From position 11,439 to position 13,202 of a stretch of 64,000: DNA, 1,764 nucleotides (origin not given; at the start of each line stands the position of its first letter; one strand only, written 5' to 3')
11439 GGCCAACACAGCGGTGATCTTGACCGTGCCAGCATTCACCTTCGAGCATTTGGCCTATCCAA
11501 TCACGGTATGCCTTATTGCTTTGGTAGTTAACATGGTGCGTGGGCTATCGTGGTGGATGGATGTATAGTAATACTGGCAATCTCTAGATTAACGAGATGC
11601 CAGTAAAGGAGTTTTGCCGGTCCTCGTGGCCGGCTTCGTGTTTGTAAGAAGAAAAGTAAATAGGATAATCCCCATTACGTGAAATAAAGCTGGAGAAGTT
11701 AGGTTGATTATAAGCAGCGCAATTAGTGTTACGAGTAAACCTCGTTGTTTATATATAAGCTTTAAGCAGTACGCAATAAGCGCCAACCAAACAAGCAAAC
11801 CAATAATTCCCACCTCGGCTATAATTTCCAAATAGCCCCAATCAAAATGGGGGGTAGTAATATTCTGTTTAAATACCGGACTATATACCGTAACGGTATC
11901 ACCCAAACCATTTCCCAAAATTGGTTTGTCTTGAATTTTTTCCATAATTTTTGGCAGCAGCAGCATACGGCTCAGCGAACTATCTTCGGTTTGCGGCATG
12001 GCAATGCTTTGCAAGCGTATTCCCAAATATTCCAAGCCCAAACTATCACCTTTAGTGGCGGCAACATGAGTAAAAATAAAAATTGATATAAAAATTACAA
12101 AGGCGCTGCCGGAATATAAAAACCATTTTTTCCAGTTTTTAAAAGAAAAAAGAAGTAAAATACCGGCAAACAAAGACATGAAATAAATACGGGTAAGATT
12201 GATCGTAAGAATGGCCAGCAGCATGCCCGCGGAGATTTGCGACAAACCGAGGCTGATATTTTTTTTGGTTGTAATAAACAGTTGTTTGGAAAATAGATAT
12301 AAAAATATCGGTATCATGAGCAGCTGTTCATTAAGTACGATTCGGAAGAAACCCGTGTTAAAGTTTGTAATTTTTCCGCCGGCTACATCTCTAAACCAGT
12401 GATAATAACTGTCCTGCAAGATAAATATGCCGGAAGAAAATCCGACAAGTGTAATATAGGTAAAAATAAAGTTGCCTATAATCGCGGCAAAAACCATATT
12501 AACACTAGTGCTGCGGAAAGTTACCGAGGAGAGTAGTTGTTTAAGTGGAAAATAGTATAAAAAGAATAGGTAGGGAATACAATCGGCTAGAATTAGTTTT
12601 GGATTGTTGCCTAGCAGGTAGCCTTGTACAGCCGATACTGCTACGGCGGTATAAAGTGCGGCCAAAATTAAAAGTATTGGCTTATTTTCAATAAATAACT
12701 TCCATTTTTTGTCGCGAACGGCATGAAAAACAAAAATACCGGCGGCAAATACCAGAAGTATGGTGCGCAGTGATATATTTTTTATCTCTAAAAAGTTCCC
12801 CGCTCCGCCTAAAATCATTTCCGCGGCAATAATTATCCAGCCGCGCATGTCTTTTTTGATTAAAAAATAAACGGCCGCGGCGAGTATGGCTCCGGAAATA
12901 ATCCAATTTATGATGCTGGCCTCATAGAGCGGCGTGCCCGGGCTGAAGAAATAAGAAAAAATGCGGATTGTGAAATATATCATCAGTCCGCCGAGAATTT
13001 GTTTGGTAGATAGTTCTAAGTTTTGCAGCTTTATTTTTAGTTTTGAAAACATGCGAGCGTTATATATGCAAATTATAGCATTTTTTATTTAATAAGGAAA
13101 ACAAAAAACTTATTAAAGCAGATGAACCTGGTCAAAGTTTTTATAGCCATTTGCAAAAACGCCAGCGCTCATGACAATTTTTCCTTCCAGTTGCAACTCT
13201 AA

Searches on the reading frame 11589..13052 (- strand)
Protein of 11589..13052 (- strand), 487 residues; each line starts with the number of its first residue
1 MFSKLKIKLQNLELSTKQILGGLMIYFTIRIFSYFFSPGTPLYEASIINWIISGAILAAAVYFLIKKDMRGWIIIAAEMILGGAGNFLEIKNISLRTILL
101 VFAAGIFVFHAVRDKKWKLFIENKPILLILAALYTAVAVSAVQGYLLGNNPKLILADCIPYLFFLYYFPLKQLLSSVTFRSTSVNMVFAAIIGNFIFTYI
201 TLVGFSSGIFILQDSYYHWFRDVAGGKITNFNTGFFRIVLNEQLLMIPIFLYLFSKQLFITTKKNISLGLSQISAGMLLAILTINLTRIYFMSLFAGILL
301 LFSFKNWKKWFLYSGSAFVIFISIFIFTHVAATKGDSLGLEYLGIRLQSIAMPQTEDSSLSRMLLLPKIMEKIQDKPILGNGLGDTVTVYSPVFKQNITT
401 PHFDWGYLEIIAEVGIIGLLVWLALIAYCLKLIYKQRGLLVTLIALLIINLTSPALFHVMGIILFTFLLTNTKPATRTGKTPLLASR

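Call 59: search_protein_families(library=pfam, proteins=[window:11589-13052:-], max_evalue=0.001)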
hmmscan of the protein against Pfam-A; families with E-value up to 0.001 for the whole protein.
window:11589-13052:- (487 aa): 1 family
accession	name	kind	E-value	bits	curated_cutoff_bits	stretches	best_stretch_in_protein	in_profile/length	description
PF04932.20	Wzy_C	-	7.9e-11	42.4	31.7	1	277-423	5-149/149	O-Antigen ligase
